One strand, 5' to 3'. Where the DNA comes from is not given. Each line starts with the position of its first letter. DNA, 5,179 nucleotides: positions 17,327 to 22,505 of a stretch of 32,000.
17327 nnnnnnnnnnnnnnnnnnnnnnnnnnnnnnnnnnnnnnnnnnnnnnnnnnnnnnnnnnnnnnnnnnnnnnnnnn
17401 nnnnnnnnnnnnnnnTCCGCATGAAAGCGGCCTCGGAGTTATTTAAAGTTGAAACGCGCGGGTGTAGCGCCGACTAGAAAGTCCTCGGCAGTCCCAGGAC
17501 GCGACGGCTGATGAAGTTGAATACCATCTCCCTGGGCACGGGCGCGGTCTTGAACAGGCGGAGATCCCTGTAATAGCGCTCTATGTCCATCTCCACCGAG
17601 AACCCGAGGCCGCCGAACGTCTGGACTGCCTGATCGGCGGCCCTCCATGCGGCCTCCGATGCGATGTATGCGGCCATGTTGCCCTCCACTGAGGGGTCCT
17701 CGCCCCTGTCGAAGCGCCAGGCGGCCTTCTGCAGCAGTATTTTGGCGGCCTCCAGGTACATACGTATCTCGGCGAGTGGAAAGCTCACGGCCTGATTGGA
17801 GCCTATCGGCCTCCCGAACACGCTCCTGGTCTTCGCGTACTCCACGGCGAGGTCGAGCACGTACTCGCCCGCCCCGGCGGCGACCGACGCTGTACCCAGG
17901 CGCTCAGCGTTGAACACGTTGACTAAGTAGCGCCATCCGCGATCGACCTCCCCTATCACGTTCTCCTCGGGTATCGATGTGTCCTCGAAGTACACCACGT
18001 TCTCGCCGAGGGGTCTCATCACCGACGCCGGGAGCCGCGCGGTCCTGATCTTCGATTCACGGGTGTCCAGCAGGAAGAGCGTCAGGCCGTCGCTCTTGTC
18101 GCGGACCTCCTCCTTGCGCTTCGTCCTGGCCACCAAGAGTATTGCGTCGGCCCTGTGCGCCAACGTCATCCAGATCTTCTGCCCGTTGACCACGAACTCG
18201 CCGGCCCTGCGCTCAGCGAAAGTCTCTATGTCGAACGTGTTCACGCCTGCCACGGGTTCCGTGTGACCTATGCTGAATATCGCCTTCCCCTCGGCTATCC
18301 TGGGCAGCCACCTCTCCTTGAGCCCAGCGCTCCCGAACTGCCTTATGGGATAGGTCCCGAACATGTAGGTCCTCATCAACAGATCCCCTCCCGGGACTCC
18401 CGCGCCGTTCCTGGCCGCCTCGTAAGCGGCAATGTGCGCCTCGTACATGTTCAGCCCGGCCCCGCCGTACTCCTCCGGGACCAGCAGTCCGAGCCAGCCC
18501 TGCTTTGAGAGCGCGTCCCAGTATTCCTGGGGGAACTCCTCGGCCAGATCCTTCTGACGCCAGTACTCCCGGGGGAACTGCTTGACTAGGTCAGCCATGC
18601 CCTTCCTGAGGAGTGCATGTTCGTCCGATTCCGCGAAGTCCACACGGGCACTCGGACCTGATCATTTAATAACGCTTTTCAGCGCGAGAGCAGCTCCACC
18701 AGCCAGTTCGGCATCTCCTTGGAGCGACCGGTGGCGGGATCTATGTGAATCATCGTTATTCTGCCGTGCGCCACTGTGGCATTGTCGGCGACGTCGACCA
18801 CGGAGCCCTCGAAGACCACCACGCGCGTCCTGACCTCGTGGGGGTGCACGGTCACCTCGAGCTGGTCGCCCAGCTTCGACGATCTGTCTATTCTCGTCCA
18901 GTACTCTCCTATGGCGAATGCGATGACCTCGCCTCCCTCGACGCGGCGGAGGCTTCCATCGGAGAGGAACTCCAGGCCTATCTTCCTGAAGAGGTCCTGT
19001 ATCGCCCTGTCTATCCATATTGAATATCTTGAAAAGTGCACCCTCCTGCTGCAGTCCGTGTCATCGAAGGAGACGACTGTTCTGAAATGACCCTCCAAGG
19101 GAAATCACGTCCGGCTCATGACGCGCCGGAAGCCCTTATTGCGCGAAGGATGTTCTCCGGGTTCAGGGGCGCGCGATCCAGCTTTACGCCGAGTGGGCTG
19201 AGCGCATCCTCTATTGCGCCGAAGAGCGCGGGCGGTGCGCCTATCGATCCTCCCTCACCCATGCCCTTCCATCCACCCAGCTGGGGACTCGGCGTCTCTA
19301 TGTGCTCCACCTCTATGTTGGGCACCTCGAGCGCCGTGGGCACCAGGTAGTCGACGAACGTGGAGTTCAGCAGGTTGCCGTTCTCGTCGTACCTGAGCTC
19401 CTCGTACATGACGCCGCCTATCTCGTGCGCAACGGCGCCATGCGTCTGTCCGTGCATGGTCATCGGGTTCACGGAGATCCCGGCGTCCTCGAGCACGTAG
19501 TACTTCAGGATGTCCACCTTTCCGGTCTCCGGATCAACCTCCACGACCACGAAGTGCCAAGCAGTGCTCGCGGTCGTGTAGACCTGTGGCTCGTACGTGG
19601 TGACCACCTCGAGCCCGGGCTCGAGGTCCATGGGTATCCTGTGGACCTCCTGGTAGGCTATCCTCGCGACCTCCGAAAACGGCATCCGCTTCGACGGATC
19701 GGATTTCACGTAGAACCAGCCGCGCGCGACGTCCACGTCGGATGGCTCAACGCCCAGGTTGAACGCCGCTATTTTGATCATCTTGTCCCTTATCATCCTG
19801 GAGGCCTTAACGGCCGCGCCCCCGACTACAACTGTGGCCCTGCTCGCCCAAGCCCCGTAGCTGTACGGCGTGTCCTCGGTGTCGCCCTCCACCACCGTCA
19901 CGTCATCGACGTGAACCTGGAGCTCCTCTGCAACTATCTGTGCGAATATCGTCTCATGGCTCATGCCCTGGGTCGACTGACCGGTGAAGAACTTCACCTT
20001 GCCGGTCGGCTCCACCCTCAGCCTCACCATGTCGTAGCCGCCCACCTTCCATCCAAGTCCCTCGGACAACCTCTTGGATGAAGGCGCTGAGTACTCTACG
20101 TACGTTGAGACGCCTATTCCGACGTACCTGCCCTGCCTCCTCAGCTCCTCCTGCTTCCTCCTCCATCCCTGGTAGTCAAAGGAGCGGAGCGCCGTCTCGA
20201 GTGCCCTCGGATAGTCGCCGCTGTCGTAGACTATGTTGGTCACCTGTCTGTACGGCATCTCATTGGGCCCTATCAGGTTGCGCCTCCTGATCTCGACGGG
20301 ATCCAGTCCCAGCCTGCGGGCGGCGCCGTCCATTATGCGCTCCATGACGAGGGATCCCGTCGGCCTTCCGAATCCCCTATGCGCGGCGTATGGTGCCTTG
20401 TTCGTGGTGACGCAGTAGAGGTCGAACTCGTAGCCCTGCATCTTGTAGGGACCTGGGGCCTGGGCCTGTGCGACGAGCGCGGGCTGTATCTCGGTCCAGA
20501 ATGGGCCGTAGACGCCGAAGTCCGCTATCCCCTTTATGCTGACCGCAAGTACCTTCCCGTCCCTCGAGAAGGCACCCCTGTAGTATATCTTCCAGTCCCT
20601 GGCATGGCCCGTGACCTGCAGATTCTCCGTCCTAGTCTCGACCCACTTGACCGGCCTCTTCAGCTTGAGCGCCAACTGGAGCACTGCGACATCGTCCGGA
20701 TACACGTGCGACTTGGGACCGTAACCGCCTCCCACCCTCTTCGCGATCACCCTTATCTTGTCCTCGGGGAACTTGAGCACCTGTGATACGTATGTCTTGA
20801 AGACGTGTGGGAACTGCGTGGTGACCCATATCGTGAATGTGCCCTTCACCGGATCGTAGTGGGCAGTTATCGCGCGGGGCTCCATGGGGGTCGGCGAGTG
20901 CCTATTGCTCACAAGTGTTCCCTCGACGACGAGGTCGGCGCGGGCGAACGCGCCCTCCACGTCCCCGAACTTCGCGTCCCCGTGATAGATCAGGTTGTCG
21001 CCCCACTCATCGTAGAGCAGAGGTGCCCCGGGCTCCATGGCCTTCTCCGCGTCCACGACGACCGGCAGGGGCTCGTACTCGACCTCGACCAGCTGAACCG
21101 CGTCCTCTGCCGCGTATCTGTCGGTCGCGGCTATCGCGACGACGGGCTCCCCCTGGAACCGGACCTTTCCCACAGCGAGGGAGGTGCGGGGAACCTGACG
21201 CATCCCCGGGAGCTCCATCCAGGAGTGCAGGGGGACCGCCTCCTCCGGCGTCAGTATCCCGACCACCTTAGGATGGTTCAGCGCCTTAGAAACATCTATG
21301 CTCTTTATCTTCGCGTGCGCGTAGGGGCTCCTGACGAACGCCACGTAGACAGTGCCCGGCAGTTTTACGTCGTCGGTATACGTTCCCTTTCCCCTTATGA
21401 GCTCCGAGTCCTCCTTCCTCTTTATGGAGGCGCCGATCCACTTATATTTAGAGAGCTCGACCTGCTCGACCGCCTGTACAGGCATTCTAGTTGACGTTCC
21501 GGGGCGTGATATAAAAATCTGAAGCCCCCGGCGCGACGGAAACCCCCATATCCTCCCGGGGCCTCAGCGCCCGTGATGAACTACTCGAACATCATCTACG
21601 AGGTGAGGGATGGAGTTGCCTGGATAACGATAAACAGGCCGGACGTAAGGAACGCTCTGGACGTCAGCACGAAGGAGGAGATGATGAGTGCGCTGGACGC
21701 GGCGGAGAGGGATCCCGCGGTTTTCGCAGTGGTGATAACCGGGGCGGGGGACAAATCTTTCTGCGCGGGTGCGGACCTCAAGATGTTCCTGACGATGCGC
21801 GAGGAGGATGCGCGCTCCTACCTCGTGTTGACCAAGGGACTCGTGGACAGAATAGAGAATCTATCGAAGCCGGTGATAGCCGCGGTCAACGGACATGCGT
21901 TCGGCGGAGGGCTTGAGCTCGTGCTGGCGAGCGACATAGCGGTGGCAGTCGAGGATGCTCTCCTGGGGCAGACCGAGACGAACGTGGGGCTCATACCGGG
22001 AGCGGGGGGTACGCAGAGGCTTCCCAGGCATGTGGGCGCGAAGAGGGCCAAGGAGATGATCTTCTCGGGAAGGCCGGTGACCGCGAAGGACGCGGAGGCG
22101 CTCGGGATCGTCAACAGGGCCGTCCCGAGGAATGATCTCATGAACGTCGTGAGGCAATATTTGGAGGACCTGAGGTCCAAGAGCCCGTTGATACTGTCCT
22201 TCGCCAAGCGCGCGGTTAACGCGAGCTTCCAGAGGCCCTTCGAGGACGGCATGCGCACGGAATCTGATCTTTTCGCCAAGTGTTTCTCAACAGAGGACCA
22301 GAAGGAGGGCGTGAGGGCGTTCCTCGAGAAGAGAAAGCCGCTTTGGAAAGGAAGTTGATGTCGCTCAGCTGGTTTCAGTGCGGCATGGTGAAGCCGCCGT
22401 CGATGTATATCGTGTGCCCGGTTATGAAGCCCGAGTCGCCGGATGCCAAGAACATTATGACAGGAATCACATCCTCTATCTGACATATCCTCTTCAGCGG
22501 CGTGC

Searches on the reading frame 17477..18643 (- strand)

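Call 47: search_protein_families(library=pfam, proteins=[window:17477-18643:-], max_evalue=0.00001)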
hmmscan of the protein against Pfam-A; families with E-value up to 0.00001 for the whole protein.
window:17477-18643:- (389 aa): 4 families
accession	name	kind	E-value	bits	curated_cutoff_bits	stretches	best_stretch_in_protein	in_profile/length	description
PF00441.29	Acyl-CoA_dh_1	-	2.4e-37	128.8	22.4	1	234-382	1-149/150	Acyl-CoA dehydrogenase, C-terminal domain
PF02771.21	Acyl-CoA_dh_N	-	1.1e-23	84.2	22.9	1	6-120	1-113/113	Acyl-CoA dehydrogenase, N-terminal domain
PF08028.16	Acyl-CoA_dh_2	-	3.4e-15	57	22.7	1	250-363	2-125/134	Acyl-CoA dehydrogenase, C-terminal domain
PF02770.24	Acyl-CoA_dh_M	-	2.8e-14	53.5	33.3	1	125-220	2-95/97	Acyl-CoA dehydrogenase, middle domain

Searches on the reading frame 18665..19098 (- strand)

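Call 99: search_protein_families(library=pfam, proteins=[window:18665-19018:-, window:18682-19098:-], max_evalue=0.0001)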
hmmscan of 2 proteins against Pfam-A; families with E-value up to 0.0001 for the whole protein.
window:18665-19018:- (118 aa): 0 families

window:18682-19098:- (139 aa): 1 family
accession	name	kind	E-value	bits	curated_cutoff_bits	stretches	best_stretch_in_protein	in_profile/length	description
PF13279.12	4HBT_2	-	4e-09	37.4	25.5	1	9-135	1-120/122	Thioesterase-like superfamily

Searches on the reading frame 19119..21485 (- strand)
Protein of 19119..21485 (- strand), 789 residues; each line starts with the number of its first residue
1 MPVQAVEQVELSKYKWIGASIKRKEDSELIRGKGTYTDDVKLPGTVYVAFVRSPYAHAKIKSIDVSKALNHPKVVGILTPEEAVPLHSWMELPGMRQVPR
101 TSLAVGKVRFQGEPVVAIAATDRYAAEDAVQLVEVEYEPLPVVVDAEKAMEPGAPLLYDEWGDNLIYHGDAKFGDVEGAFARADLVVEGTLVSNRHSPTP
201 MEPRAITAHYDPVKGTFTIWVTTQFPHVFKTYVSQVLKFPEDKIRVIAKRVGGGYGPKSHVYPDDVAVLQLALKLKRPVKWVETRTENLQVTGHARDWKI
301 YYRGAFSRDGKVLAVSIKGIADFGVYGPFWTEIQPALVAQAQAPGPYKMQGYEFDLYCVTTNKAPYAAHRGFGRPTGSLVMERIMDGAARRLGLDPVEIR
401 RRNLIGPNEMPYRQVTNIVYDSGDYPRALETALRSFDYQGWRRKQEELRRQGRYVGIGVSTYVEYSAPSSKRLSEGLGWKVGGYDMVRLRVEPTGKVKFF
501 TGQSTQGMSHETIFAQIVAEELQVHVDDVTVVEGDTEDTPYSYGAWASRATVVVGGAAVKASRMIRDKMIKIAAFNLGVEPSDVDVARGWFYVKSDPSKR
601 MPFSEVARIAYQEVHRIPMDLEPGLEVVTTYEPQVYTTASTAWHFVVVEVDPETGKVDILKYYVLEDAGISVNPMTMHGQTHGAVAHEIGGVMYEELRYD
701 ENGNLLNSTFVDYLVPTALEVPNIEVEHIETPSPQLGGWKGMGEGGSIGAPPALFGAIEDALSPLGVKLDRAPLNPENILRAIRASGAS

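Call 47: search_protein_families(library=pfam, proteins=[window:19119-21485:-], max_evalue=0.00001)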
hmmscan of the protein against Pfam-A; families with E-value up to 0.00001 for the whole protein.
window:19119-21485:- (789 aa): 3 families
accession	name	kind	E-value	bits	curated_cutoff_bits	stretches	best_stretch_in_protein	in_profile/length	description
PF02738.23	MoCoBD_1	-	1.3e-77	260.6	27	1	160-404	4-244/244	Molybdopterin cofactor-binding domain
PF20256.3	MoCoBD_2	-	2.3e-76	257.4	27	1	432-722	2-283/283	Molybdopterin cofactor-binding domain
PF01315.27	Ald_Xan_dh_C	-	6.4e-30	104.1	31.3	1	32-141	2-110/110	Aldehyde oxidase and xanthine dehydrogenase, a/b hammerhead domain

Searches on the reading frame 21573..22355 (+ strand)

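Call 47: search_protein_families(library=pfam, proteins=[window:21573-22355:+], max_evalue=0.00001)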
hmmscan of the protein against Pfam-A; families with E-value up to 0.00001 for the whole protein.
window:21573-22355:+ (261 aa): 2 families
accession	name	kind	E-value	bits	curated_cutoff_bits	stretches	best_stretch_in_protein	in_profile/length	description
PF00378.25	ECH_1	-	8e-74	248.6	27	1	12-260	3-250/251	Enoyl-CoA hydratase/isomerase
PF16113.10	ECH_2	-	8.7e-42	144.2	27.2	1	16-192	2-180/335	Enoyl-CoA hydratase/isomerase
